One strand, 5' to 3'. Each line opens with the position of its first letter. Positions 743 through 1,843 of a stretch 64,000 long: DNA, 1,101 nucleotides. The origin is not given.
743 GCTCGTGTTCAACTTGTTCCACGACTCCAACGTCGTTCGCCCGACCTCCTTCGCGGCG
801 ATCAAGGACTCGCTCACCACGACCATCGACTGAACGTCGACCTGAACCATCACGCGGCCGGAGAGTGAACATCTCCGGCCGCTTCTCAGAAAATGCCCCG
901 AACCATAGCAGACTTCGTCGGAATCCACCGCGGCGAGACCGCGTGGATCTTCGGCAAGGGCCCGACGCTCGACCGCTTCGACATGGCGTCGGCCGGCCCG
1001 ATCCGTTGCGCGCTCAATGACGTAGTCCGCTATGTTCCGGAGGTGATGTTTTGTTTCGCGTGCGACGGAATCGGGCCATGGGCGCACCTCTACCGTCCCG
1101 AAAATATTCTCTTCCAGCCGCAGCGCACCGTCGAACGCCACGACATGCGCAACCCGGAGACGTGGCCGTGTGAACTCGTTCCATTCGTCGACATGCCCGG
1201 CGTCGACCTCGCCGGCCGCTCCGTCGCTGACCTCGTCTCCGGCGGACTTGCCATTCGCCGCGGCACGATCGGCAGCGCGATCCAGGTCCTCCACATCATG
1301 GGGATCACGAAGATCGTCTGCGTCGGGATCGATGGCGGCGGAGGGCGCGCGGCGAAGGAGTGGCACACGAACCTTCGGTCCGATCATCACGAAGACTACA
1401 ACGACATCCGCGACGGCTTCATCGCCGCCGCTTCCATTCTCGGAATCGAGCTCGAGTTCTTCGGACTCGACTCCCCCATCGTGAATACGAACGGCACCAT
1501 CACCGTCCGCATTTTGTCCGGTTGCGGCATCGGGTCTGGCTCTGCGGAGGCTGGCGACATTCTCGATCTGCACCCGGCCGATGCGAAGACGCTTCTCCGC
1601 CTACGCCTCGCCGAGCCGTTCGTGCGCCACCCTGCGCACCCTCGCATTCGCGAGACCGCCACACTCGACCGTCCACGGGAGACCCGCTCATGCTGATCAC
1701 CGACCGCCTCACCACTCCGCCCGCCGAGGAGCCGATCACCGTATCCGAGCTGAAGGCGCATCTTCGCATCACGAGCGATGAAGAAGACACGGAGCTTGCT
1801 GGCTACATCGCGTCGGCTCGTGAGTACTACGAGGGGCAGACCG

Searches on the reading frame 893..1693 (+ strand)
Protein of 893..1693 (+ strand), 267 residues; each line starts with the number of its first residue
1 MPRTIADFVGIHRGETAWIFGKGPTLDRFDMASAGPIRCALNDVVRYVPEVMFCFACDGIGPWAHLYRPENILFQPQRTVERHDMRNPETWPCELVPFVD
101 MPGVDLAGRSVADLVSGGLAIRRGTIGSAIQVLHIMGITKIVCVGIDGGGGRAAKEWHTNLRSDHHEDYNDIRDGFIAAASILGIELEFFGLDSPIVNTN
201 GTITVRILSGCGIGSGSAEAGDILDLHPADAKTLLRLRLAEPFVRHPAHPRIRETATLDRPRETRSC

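Call 40: find_encoding_contigs(protein=window:893-1693:+, flank=10000, max_places=4)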
Protein window:893-1693:+ (267 aa): 14 contigs read that carry it; 4 places shown.
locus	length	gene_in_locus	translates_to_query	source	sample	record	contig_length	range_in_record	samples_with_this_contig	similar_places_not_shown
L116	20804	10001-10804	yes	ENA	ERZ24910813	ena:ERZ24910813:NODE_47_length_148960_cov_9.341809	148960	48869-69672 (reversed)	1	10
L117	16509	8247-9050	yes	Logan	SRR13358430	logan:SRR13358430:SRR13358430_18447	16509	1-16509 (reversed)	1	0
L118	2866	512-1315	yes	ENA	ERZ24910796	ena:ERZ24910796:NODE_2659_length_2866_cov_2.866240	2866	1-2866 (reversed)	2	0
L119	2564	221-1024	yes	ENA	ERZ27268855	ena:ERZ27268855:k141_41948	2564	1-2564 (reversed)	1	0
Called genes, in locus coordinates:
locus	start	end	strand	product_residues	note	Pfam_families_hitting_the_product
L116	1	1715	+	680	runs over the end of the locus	PF09250:Prim-Pol, PF13481:AAA_25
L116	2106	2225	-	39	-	-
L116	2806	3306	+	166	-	PF13392:HNH_3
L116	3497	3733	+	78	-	PF05119:Terminase_4 (weak)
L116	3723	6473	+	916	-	PF03354:TerL_ATPase (weak), PF14528:LAGLIDADG_3 (weak), PF03354:TerL_ATPase, PF20441:TerL_nuclease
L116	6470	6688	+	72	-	-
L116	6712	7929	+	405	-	PF04860:Phage_portal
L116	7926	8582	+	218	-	PF04586:Peptidase_S78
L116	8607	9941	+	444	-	PF05065:Phage_capsid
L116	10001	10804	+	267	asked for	-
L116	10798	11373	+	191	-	PF05135:Phage_connect_1 (weak)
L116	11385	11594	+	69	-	-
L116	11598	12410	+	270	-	PF05521:Phage_HCP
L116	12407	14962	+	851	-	PF13884:Peptidase_S74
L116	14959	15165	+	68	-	-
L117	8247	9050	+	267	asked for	-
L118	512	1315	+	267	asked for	-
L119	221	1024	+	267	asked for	-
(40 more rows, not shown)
